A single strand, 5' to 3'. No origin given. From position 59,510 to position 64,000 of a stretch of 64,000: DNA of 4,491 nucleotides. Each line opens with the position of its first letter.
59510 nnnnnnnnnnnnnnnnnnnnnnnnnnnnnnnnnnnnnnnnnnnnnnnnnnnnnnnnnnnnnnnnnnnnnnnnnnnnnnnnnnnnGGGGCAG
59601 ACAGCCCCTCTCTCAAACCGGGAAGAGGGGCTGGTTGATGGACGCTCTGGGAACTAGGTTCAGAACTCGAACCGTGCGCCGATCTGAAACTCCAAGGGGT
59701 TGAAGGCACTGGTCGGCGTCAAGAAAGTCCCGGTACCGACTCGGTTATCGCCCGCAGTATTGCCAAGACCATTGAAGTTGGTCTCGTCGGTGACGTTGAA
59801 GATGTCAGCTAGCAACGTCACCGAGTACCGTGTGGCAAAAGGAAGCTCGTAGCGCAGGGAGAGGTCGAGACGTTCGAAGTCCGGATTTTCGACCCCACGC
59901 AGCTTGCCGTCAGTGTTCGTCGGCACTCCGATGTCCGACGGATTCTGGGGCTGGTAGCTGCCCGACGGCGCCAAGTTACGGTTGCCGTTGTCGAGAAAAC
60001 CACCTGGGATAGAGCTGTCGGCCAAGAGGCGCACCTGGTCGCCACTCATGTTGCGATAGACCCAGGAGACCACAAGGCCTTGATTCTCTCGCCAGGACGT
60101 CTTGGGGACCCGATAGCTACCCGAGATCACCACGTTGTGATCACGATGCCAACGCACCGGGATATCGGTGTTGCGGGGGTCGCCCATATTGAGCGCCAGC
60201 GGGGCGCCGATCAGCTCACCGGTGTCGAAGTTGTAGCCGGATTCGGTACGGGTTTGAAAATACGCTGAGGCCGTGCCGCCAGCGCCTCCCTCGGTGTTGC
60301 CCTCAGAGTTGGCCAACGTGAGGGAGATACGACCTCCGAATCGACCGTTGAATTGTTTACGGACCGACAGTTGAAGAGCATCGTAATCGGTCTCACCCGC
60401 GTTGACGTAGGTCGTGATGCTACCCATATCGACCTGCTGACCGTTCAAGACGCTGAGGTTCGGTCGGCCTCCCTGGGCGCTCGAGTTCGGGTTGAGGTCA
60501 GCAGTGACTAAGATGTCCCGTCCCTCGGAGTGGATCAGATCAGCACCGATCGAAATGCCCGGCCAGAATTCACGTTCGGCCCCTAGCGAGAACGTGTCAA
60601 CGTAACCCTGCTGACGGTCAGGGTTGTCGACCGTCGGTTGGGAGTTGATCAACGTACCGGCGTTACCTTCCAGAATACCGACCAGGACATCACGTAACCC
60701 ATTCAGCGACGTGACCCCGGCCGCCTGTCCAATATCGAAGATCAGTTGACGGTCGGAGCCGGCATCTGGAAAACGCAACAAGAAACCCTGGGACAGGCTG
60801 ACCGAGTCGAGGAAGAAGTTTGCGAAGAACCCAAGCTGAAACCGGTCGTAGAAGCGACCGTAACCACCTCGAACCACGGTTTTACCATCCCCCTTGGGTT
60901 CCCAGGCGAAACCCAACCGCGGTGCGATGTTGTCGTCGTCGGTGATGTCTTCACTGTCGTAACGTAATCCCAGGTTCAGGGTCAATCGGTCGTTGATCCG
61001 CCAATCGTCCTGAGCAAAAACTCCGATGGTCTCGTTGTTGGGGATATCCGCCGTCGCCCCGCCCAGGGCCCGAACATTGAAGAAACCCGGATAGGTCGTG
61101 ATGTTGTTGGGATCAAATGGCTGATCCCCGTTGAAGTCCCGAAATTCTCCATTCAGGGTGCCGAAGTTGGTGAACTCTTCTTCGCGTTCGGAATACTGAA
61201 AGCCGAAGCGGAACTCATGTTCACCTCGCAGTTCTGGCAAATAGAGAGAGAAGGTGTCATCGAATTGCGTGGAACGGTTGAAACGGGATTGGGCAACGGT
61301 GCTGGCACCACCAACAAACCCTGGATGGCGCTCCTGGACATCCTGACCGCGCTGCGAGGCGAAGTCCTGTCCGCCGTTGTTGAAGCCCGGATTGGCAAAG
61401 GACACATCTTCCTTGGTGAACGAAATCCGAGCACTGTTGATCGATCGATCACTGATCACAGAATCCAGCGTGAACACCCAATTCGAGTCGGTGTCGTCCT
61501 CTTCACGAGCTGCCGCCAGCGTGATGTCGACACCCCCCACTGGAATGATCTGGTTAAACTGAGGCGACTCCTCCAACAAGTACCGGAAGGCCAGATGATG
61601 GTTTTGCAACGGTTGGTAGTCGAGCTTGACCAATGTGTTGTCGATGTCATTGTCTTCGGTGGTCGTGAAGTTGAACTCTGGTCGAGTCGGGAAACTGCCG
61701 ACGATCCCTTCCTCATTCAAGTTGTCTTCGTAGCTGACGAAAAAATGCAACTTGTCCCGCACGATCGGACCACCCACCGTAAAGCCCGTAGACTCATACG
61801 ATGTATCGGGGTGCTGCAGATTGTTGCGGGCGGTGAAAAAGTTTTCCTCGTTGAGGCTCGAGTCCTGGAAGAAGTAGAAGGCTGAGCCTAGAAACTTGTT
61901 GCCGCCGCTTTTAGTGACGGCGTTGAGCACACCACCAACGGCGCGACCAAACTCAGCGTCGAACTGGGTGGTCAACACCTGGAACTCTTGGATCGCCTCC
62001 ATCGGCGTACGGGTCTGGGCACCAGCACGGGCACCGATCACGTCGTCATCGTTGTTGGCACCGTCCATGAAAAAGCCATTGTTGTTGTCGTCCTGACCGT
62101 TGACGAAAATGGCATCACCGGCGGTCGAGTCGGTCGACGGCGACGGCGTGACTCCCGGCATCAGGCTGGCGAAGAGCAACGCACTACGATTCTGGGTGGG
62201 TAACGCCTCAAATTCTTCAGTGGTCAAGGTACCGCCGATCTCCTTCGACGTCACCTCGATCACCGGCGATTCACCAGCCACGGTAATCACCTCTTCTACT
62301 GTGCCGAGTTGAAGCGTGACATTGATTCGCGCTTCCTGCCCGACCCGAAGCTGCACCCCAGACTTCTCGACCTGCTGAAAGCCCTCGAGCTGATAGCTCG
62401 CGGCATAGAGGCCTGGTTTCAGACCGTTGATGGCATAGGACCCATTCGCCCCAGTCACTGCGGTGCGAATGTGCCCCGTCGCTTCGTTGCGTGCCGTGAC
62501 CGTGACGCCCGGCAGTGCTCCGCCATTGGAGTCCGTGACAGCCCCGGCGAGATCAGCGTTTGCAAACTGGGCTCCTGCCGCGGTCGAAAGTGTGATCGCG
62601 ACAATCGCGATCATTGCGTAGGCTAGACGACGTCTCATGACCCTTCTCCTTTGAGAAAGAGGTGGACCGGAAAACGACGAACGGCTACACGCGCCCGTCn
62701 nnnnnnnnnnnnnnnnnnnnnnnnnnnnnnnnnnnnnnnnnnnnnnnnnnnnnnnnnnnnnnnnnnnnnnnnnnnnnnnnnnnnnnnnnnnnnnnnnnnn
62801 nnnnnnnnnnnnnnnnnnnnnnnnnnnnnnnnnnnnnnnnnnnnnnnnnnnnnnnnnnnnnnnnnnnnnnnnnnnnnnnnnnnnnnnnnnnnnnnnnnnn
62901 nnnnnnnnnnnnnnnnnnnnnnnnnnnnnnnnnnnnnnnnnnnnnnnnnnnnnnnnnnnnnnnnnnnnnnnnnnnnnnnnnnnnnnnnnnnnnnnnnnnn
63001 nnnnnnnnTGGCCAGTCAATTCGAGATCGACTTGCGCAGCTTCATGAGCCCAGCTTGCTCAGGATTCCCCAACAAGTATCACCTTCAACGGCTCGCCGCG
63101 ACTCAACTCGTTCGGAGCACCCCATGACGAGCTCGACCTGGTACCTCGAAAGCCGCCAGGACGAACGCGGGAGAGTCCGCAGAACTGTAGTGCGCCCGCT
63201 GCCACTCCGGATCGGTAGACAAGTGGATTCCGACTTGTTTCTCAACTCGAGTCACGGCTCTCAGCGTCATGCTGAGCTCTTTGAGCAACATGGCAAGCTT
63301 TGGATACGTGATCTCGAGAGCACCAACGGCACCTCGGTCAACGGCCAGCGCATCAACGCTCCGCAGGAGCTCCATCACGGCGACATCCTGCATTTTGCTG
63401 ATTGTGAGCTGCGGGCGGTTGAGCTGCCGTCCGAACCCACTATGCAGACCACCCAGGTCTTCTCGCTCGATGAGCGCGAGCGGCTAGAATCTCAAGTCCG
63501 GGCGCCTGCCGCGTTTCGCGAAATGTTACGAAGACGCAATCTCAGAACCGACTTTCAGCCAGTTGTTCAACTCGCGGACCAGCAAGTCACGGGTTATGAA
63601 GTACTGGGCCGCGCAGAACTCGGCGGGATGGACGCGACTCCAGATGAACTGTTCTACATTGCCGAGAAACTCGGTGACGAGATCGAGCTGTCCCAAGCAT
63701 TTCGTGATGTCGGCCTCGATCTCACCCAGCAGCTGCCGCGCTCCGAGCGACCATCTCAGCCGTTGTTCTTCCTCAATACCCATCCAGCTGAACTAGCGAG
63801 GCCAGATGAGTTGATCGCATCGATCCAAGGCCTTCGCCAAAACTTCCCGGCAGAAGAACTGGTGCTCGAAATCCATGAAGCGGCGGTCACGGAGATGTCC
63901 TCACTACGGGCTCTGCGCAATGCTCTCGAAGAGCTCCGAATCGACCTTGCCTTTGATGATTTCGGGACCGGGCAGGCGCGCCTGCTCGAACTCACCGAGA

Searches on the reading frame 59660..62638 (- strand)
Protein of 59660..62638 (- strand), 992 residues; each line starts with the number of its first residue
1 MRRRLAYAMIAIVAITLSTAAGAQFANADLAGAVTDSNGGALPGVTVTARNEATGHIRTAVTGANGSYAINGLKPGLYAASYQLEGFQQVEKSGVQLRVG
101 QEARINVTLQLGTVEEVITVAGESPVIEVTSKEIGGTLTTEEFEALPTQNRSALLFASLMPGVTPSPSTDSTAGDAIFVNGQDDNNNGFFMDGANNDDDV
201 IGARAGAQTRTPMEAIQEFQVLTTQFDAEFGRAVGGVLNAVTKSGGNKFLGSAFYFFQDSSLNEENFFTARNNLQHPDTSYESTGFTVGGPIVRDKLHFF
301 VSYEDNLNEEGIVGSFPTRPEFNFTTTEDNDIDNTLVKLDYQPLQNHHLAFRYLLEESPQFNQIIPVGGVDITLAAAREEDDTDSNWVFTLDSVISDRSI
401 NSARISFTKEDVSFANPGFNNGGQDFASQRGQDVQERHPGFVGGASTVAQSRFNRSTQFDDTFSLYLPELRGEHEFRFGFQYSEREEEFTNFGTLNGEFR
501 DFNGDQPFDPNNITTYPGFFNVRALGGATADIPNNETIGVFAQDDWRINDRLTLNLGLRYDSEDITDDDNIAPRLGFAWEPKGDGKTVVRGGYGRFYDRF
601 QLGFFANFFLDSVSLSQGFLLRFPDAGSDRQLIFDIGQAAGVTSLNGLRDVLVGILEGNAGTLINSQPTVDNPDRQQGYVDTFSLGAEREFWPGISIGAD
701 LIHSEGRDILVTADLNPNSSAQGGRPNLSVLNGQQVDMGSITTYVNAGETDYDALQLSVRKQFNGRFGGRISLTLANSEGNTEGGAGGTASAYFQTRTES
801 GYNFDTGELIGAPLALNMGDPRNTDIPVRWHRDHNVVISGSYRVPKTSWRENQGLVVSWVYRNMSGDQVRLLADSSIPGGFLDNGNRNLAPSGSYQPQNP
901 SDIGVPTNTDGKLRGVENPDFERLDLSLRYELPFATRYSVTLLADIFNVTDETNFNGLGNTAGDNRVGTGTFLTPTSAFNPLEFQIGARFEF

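Call 46: search_protein_families(library=pfam, proteins=[window:59660-62638:-], max_evalue=0.001)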
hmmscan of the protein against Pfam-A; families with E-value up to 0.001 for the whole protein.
window:59660-62638:- (992 aa): 6 families
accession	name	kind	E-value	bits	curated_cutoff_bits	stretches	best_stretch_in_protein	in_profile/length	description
PF25183.1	OMP_b-brl_4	-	7.7e-75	253.3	30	3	566-971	433-828/838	Outer membrane beta barrel domain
PF13620.12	CarboxypepD_reg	-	6.1e-19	68.6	32.3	1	30-110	2-82/82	Carboxypeptidase regulatory-like domain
PF00593.30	TonB_dep_Rec_b-barrel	-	1.5e-14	55.1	27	1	382-948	56-435/436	TonB dependent receptor-like, beta-barrel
PF07715.20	Plug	-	8.1e-07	30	23.9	1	138-237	12-107/107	TonB-dependent Receptor Plug Domain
PF13715.12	CarbopepD_reg_2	-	7.9e-06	26.3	32.2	1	31-111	2-78/88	CarboxypepD_reg-like domain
PF17210.9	SdrD_B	-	0.00012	22.6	29.7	1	35-82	17-64/112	SdrD B-like domain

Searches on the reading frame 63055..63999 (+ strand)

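Call 46: search_protein_families(library=pfam, proteins=[window:63055-63999:+], max_evalue=0.001)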
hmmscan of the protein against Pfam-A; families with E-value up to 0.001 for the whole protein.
window:63055-63999:+ (315 aa): 3 families
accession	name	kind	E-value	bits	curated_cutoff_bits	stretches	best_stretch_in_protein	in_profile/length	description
PF00563.25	EAL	-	5.2e-22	78.8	31.3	1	153-314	3-165/236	EAL domain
PF00498.31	FHA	-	3.5e-17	63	20.7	1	52-114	2-66/67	FHA domain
PF16697.10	Yop-YscD_cpl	-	8.1e-07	29.7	33.2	1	51-113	19-82/94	Inner membrane component of T3SS, cytoplasmic domain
